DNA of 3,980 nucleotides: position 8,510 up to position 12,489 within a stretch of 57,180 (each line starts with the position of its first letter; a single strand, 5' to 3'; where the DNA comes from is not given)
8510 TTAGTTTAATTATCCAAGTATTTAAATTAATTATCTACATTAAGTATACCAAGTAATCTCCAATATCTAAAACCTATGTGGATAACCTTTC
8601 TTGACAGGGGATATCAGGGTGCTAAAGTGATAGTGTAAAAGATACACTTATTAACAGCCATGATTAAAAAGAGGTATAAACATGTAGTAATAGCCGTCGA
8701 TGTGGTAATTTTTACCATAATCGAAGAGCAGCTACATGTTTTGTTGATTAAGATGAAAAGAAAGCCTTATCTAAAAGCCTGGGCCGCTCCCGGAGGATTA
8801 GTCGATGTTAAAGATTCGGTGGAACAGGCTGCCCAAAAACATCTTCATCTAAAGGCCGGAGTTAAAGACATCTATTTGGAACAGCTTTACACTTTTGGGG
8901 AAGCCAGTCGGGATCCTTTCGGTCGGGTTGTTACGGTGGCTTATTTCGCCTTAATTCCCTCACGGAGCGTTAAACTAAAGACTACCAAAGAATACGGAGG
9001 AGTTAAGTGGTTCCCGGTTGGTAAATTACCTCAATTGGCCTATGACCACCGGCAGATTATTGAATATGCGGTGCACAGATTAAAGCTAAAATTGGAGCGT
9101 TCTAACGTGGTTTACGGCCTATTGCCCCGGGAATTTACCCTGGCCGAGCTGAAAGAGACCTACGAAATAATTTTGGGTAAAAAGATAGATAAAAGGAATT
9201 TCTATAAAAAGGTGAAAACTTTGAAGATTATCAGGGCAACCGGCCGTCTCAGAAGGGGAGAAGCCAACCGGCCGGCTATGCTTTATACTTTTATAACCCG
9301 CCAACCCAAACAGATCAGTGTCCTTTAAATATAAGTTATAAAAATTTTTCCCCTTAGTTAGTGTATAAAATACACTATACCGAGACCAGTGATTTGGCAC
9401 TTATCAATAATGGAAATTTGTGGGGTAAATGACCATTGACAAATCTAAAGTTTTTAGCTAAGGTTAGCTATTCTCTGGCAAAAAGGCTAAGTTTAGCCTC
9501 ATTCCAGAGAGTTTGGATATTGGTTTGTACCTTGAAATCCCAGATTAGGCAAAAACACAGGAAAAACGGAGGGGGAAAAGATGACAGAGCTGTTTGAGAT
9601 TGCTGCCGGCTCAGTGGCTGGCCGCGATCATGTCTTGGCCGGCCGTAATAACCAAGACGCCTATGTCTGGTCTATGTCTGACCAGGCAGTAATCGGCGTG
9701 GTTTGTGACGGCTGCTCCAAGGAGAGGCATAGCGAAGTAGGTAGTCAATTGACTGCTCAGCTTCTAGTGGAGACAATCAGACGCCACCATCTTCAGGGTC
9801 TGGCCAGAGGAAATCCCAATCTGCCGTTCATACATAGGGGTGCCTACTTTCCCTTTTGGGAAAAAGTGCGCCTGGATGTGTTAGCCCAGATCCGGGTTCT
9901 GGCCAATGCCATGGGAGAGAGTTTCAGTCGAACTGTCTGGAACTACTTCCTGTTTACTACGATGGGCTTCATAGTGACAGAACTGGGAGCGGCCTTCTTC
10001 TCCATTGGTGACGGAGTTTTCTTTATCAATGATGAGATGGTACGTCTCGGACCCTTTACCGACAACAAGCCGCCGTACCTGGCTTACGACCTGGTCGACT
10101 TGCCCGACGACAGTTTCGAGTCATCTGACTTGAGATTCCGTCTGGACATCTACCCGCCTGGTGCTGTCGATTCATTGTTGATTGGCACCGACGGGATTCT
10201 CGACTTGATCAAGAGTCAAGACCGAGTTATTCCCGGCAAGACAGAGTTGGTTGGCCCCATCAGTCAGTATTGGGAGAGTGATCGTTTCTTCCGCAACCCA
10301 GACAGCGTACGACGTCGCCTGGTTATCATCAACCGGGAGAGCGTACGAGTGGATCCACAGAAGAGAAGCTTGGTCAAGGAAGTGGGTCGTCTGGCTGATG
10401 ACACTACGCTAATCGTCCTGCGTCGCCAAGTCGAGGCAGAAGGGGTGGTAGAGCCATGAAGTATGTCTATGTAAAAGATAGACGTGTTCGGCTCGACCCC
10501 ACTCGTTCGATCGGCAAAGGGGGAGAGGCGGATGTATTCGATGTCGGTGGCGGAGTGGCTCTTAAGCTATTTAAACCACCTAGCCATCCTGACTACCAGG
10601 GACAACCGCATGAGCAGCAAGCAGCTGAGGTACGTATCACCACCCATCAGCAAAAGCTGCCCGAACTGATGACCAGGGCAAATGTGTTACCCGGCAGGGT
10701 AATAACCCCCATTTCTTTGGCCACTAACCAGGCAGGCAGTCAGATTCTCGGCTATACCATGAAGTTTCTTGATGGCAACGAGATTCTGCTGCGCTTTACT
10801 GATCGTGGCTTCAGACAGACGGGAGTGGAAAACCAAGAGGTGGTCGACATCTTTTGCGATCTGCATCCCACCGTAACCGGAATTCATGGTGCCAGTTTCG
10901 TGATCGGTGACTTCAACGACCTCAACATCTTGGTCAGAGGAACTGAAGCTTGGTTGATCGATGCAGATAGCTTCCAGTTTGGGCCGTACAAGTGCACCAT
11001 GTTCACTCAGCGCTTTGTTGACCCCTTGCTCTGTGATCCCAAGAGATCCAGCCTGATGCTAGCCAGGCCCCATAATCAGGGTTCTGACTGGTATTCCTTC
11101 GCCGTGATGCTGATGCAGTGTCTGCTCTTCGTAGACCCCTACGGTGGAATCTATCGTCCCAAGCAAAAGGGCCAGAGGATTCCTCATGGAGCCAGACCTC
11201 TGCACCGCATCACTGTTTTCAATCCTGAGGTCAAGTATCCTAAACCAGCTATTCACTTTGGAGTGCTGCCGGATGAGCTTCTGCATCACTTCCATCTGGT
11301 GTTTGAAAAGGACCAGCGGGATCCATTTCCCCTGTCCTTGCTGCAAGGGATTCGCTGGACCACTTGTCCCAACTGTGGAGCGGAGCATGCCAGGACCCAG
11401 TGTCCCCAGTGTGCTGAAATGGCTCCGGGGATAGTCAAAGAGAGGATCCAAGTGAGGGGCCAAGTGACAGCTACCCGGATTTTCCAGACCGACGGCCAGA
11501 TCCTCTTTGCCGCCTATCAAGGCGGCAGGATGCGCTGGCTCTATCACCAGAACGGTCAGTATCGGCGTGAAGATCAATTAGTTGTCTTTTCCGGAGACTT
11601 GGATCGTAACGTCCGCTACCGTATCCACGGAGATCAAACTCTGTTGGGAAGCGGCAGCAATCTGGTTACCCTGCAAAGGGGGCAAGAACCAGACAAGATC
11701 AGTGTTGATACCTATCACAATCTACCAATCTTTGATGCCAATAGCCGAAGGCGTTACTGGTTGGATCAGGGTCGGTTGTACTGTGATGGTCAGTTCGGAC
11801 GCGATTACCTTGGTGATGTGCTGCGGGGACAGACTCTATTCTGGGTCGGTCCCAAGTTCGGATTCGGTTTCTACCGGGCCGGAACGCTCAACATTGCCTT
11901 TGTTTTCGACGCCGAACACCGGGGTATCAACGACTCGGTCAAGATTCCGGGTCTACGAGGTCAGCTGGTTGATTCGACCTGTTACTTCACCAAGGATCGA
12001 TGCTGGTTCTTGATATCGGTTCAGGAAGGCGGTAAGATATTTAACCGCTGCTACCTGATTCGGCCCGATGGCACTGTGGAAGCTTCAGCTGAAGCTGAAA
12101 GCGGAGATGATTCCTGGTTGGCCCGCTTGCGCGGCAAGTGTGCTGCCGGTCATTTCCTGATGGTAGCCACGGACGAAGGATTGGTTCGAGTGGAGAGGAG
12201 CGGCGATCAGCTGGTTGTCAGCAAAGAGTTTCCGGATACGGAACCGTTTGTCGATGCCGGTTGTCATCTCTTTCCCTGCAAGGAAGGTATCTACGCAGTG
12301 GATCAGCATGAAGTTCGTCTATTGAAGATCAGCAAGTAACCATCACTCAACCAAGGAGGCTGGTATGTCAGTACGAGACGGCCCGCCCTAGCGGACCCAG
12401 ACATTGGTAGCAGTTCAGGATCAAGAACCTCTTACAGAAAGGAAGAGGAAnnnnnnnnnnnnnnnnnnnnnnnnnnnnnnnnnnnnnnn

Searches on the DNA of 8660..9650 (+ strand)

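Call 51: search_rna_families(source=L019, start=9700, end=18800, threshold=evalue, max_evalue=10)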
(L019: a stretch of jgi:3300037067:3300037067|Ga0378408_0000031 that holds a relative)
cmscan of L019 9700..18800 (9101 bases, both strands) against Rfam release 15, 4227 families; matches with E-value up to 10: 3.
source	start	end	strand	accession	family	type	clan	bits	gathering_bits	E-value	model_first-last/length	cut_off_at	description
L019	12401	12528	+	RF01802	HSUR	Gene; snRNA;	-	31.4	50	1.9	1-123/123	no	Herpesvirus saimiri U RNA1/RNA2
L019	15382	15495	+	RF03073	RT-19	Gene; sRNA;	-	17.5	78.3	9.1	1-99/99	no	RT-19 RNA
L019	17137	17180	+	RF03010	mcrA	Gene; sRNA;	-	14.6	57.6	5.1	1-51/51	no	mcrA RNA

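Call 70: search_with_rna_model(model_id=R1, source=window, start=9300, end=9650, filters=off, max_evalue=10, show_alignments=3)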
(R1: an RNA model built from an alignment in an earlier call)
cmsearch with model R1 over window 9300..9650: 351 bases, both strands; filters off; matches with E-value up to 10: 10.
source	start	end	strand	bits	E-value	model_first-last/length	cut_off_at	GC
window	9338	9471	+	4.5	0.31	1-65/65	no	0.31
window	9611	9642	+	3.2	0.65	1-65/65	no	0.66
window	9445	9457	-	1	2.3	15-28/65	no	0.23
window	9618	9648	-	0.5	3.1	1-65/65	no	0.65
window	9340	9349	-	0.2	3.7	17-26/65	no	0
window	9478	9505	+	0.1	4.1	6-37/65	no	0.43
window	9328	9337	+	-0.4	5.5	17-26/65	no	0.1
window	9483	9500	-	-0.5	5.6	11-32/65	no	0.44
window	9536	9546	-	-0.7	6.4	47-57/65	no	0.36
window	9536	9546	+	-1.4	9.6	47-57/65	no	0.36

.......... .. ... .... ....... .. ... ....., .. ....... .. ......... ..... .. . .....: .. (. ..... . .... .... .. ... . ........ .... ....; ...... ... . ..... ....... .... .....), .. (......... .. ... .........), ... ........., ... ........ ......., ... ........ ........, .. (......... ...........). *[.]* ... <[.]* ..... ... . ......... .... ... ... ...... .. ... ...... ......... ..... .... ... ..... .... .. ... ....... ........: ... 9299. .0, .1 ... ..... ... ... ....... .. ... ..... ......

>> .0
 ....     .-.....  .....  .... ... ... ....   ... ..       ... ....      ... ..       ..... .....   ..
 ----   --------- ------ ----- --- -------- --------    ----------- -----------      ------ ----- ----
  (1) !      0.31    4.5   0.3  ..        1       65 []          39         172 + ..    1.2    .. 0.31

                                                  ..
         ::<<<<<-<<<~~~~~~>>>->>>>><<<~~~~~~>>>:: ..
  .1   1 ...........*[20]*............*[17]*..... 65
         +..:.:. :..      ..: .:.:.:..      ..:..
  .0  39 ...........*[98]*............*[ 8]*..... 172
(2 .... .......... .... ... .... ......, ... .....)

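Call 82: search_rna_families(sources=[L019, L026, L031], threshold=gathering)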
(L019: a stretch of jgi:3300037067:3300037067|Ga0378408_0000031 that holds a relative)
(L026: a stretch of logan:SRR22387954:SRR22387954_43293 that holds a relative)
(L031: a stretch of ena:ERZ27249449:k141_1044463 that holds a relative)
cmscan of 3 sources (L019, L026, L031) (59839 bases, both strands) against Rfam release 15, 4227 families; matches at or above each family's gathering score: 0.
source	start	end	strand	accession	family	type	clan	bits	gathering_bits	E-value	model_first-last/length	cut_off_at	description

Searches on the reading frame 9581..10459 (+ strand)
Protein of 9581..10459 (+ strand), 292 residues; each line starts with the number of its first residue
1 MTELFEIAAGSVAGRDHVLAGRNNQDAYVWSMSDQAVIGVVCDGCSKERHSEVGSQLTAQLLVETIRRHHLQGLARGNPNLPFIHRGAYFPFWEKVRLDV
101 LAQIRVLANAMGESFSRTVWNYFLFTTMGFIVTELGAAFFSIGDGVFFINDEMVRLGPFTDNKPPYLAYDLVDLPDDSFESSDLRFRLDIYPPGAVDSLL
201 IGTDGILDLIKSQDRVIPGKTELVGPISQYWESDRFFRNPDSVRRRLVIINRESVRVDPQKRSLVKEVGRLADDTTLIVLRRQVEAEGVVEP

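Call 10: search_protein_families(library=pfam, proteins=[window:9581-10459:+])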
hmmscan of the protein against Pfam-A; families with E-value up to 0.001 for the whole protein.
window:9581-10459:+ (292 aa): 1 family
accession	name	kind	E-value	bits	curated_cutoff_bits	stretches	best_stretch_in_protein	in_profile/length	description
PF13672.11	PP2C_2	-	6.1e-17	62.3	24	1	14-218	2-186/209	Protein phosphatase 2C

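Call 31: search_protein_families(library=ncbifam, proteins=[window:9581-10459:+], max_evalue=0.01)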
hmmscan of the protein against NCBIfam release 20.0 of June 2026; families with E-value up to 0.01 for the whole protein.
window:9581-10459:+ (292 aa): 1 family
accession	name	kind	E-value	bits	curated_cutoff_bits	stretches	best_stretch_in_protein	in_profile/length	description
NF033484.1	Stp1_PP2C_phos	equivalog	0.00072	19.1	230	1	22-70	9-58/232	Stp1/IreP family PP2C-type Ser/Thr phosphatase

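Call 92: search_protein_families(library=padloc, proteins=[window:9581-10459:+], max_evalue=0.01)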
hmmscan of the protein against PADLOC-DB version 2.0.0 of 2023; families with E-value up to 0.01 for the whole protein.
window:9581-10459:+ (292 aa): 0 families

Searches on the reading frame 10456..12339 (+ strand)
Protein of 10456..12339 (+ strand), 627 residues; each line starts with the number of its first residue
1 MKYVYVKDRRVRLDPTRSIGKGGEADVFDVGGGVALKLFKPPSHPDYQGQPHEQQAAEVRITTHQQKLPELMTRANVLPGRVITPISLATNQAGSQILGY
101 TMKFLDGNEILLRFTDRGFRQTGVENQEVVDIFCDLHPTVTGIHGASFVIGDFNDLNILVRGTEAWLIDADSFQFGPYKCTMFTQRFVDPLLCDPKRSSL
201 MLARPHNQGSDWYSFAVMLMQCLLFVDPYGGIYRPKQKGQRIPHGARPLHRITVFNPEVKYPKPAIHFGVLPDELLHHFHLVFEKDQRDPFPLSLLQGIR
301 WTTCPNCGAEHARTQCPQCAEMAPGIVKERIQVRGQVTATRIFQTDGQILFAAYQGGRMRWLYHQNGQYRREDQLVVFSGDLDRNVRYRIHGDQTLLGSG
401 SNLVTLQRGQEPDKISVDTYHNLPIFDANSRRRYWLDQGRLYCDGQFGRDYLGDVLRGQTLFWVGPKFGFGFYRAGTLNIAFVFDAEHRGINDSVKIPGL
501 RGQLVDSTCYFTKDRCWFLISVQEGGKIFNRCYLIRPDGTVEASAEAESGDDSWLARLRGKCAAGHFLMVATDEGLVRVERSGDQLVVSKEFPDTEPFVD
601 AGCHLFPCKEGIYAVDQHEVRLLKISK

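Call 10: search_protein_families(library=pfam, proteins=[window:10456-12339:+])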
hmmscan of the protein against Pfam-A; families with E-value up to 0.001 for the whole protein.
window:10456-12339:+ (627 aa): 0 families

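Call 31: search_protein_families(library=ncbifam, proteins=[window:10456-12339:+], max_evalue=0.01)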
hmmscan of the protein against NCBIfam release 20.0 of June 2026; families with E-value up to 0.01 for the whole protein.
window:10456-12339:+ (627 aa): 1 family
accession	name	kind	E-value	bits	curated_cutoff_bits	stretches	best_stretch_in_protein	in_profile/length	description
NF038150.1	lanthi_synth_IV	equivalog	0.00026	19.5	650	1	121-237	292-404/851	class IV lanthionine synthetase LanL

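Call 92: search_protein_families(library=padloc, proteins=[window:10456-12339:+], max_evalue=0.01)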
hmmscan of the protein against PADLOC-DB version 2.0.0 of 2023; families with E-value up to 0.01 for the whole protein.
window:10456-12339:+ (627 aa): 0 families

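Call 93: search_protein_families(library=pfam, proteins=[window:10456-12339:+], max_evalue=1)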
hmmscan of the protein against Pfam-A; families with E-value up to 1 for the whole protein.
window:10456-12339:+ (627 aa): 3 families
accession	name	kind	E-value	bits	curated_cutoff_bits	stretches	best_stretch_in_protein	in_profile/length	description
PF12773.13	DZR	-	0.051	14.2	27.3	1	302-323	13-34/45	Double zinc ribbon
PF13248.11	Zn_ribbon_3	-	0.84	9.6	27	0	300-309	15-24/26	zinc-ribbon domain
PF04981.18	NMD3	-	0.86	9.5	24.9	0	312-343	130-166/243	NMD3 family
